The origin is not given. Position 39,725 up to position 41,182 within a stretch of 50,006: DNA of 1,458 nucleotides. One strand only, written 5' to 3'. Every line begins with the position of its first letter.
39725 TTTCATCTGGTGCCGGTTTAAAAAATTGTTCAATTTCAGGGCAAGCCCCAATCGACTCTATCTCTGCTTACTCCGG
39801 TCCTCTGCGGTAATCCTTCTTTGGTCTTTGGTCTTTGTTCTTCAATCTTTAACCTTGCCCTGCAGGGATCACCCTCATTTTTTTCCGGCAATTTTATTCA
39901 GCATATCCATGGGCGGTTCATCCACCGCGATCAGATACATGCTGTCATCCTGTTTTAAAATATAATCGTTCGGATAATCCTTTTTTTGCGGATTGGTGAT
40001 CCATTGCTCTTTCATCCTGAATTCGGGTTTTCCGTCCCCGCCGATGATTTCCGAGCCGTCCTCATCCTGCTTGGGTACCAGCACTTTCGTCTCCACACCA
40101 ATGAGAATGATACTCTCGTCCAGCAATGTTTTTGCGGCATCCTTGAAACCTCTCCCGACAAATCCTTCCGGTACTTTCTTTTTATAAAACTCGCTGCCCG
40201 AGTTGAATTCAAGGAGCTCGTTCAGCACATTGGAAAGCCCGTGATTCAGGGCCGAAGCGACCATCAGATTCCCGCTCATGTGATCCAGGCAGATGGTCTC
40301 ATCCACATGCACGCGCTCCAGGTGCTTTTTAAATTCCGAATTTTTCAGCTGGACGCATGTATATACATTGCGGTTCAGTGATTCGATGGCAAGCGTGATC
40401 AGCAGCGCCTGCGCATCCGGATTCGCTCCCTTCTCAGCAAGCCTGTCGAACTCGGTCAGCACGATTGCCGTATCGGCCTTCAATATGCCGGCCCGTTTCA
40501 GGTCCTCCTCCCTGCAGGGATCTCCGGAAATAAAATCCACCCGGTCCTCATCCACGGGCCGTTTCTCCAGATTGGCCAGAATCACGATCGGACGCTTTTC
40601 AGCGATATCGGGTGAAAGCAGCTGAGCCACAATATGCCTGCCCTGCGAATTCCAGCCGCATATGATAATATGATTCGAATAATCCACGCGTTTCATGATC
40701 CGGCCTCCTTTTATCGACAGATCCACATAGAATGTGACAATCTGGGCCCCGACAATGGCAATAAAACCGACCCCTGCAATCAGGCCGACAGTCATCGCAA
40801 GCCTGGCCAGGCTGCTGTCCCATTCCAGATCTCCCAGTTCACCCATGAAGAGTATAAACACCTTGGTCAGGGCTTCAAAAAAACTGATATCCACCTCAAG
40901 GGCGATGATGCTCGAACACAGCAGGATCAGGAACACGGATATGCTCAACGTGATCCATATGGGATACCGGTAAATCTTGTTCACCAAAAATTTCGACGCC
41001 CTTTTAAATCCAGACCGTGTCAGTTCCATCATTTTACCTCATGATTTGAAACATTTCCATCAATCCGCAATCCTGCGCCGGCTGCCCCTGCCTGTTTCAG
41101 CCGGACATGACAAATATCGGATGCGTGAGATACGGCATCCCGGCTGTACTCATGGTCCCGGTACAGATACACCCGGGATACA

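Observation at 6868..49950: Undescribed high-density modular mosaic repeat family with ~35-bp imperfect terminal inverted repeats (at least 9 copies in 50 kb)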

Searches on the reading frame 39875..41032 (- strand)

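Call 17: search_protein_families(library=pfam, proteins=[window:39875-41032:-])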
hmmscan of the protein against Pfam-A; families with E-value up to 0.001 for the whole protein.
window:39875-41032:- (385 aa): 4 families
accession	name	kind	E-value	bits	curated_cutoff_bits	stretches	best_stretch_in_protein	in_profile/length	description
PF22614.2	Slo-like_RCK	-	1.2e-14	54.4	24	1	119-225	3-117/119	Calcium-activated potassium channel slowpoke-like RCK domain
PF02254.24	TrkA_N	-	4.7e-12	46.7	23.8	1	122-247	1-114/116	TrkA-N domain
PF03493.23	BK_channel_a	-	2.9e-05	24.7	26.8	0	278-313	54-90/90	Calcium-activated BK potassium channel alpha subunit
PF06241.17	Castor_Poll_mid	-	4.9e-05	23.7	26.7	0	253-314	4-61/104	Castor and Pollux, part of voltage-gated ion channel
